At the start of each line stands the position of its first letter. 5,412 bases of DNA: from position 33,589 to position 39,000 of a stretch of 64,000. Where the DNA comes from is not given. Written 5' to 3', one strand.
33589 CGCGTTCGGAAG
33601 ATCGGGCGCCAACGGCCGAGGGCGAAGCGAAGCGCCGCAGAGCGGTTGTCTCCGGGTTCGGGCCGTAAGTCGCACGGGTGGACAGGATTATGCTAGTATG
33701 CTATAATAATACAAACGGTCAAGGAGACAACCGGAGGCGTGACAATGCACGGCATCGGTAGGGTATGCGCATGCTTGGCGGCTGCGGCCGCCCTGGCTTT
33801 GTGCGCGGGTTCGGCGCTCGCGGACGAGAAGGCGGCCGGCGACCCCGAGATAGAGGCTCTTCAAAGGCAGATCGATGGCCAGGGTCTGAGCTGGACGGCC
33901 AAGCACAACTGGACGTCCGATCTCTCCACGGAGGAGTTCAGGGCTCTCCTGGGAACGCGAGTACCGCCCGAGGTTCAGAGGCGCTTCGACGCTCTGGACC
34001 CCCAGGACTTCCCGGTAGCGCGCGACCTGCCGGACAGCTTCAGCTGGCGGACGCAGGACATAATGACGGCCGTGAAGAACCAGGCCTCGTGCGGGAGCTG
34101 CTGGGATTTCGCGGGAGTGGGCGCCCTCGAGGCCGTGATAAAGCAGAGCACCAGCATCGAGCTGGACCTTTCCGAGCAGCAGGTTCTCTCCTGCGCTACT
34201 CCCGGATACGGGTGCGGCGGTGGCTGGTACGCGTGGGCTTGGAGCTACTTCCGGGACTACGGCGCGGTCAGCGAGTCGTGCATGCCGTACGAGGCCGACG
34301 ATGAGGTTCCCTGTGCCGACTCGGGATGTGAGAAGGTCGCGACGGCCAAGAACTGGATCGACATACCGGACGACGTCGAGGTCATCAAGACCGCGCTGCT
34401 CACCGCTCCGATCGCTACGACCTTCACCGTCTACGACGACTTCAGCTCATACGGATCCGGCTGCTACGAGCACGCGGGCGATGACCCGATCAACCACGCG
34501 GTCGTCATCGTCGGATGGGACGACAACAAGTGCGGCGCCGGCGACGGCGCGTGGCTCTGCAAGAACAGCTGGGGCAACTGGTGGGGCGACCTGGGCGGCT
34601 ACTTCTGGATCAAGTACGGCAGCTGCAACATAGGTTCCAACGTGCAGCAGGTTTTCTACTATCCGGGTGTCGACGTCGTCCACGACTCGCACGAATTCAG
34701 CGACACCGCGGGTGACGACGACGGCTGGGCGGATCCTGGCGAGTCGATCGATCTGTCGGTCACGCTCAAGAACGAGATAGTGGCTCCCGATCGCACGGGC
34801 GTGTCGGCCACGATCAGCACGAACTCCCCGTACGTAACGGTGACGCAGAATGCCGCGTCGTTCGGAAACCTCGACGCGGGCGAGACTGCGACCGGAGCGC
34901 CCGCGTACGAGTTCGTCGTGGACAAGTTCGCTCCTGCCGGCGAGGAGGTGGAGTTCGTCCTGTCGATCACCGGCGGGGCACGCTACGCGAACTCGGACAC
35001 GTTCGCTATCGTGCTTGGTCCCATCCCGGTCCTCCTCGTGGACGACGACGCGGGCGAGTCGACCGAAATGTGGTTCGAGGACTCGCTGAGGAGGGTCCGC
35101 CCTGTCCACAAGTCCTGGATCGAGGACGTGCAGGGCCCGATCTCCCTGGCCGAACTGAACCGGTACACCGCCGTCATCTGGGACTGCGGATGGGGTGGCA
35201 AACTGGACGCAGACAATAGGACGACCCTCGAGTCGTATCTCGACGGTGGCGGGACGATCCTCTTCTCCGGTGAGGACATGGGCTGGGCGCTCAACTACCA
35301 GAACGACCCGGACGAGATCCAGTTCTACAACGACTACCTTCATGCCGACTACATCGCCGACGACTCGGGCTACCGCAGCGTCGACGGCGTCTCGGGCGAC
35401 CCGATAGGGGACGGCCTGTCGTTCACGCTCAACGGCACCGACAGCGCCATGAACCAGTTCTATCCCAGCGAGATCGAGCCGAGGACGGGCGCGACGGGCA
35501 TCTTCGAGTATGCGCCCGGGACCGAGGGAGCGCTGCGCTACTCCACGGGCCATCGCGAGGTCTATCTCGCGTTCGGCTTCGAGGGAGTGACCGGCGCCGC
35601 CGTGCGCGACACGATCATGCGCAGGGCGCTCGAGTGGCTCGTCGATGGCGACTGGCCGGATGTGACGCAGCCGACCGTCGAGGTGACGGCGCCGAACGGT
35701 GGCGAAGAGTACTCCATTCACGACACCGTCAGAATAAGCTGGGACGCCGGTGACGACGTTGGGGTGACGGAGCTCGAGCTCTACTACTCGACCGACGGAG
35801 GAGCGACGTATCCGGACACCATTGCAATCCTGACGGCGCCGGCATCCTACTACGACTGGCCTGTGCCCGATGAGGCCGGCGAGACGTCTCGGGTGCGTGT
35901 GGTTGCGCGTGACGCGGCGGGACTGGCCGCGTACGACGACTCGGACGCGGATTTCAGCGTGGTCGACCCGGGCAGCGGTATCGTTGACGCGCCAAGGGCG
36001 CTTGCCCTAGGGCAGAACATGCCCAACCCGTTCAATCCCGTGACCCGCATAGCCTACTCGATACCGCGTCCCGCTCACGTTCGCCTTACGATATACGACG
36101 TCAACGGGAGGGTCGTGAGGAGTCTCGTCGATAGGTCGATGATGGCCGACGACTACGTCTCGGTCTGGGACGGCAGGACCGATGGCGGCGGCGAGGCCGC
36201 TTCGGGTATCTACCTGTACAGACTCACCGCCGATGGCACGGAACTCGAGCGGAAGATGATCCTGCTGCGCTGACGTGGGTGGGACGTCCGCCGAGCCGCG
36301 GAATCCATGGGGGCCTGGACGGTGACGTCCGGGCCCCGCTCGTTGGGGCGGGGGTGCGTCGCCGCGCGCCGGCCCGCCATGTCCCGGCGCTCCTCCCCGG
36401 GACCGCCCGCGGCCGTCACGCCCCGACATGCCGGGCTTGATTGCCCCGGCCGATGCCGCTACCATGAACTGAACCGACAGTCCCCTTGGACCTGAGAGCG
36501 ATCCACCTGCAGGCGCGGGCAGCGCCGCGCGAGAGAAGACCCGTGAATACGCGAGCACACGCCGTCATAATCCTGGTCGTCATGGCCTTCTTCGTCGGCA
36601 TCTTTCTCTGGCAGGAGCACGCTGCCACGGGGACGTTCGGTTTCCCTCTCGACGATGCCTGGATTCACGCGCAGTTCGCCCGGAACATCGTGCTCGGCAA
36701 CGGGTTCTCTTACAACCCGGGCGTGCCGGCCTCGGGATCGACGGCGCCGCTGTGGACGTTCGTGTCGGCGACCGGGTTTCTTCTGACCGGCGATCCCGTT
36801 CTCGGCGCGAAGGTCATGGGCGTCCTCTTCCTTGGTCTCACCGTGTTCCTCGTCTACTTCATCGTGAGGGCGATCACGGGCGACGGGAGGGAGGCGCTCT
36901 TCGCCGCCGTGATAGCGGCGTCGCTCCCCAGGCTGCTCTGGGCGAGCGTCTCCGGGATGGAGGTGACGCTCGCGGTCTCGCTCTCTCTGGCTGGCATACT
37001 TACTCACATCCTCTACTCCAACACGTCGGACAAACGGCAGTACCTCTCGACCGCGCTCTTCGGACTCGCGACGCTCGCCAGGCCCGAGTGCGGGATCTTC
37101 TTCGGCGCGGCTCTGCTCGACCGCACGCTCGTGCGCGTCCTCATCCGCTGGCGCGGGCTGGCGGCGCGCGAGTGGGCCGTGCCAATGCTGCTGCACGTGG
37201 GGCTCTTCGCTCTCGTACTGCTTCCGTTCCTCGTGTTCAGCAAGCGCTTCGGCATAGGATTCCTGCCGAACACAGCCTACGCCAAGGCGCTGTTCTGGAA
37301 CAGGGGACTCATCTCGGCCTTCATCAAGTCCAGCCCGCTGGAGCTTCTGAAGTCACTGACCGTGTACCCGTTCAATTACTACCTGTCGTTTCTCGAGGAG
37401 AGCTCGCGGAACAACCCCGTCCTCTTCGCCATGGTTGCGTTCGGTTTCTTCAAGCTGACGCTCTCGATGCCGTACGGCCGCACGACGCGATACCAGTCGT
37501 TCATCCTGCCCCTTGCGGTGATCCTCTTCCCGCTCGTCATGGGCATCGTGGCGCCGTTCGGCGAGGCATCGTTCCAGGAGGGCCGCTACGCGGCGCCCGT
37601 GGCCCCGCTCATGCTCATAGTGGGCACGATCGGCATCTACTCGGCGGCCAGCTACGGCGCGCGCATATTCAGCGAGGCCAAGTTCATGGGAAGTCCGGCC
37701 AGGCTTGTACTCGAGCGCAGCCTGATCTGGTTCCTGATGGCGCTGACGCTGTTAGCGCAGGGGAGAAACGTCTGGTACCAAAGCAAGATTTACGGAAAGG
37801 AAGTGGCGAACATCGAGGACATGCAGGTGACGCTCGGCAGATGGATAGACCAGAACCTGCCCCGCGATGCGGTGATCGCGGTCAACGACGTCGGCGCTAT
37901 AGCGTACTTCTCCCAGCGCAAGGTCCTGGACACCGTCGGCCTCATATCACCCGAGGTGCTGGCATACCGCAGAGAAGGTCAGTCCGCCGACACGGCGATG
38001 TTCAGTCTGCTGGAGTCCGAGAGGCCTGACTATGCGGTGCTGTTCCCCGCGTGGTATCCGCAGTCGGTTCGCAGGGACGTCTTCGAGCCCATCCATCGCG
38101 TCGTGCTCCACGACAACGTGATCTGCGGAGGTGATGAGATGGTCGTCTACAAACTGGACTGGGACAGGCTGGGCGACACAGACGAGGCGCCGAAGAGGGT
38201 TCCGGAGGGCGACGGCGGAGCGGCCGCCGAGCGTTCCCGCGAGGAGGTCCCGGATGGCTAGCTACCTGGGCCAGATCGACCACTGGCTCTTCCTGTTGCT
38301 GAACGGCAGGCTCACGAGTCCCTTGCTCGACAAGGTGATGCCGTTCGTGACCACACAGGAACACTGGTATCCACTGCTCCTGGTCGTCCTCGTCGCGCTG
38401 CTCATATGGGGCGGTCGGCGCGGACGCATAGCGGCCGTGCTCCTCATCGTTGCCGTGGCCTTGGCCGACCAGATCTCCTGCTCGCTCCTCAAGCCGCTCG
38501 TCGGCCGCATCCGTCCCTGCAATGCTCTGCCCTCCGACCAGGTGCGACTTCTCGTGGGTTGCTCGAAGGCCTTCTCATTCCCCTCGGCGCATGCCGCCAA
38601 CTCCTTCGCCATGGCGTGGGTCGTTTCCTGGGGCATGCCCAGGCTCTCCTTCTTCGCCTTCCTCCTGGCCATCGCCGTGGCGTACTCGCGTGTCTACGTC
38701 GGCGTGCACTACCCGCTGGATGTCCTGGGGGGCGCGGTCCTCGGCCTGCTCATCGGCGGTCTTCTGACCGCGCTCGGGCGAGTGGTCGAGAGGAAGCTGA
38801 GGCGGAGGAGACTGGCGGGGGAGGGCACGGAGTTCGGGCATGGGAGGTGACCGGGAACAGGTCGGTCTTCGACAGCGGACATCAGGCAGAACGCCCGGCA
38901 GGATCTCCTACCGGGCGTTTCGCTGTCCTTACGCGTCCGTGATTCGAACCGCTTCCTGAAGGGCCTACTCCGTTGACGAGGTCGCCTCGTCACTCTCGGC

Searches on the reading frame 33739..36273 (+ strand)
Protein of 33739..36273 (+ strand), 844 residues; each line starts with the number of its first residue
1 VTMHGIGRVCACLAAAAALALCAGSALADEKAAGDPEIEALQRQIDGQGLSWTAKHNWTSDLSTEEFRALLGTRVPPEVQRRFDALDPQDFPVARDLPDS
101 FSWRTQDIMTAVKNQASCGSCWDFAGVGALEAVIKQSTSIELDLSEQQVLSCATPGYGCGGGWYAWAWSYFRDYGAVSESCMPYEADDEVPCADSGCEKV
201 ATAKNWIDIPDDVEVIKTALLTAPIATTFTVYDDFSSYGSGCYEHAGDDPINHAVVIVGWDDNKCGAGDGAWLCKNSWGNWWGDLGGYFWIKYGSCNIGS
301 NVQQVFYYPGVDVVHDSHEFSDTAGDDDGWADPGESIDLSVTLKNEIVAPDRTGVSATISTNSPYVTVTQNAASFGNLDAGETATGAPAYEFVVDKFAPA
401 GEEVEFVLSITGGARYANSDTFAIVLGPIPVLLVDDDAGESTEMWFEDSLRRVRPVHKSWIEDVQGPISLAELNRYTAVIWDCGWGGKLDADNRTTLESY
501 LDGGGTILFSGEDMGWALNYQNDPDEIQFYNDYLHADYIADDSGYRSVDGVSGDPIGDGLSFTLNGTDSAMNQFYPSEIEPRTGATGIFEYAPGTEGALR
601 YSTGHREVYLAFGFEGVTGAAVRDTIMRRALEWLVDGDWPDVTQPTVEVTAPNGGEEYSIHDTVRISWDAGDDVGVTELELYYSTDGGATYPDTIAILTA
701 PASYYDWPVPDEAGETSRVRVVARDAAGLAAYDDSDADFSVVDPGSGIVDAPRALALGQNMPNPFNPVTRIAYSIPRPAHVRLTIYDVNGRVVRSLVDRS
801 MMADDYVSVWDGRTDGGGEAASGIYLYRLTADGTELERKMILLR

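Call 64: search_protein_families(library=pfam, proteins=[window:33739-36273:+], max_evalue=0.001)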
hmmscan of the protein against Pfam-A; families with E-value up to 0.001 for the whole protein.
window:33739-36273:+ (844 aa): 3 families
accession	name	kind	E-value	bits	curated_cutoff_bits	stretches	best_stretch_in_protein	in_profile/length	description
PF00112.29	Peptidase_C1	-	3.7e-49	168.2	20.7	1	97-302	1-216/220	Papain family cysteine protease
PF13860.13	FlgD_ig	-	3.8e-08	33.6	27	1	771-832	14-76/79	FlgD Ig-like domain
PF17957.7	Big_7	-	5.3e-06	27.4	24.1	1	645-695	1-44/70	Bacterial Ig domain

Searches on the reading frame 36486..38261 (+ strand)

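Call 64: search_protein_families(library=pfam, proteins=[window:36486-38261:+], max_evalue=0.001)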
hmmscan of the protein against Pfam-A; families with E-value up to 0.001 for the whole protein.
window:36486-38261:+ (591 aa): 1 family
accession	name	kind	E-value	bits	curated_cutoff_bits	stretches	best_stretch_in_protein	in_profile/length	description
PF13231.12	PMT_2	-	2.1e-06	28.5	26.1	1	87-249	3-158/160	Dolichyl-phosphate-mannose-protein mannosyltransferase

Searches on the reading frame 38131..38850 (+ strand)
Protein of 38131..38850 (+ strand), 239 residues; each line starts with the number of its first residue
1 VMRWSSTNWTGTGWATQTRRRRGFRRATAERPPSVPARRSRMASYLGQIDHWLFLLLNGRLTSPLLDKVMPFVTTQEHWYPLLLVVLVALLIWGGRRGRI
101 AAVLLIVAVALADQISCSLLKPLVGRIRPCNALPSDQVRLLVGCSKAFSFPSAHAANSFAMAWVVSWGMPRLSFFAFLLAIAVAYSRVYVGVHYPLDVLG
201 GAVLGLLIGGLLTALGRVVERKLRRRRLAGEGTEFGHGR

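Call 64: search_protein_families(library=pfam, proteins=[window:38131-38850:+], max_evalue=0.001)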
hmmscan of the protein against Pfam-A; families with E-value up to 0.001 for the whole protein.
window:38131-38850:+ (239 aa): 2 families
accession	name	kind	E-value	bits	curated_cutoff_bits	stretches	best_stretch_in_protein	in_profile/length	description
PF01569.27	PAP2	-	4.9e-23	81.7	27.2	1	103-214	3-123/130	PAP2 superfamily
PF14378.12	PAP2_3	-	3.5e-10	40.4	27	1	48-208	5-187/190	PAP2 superfamily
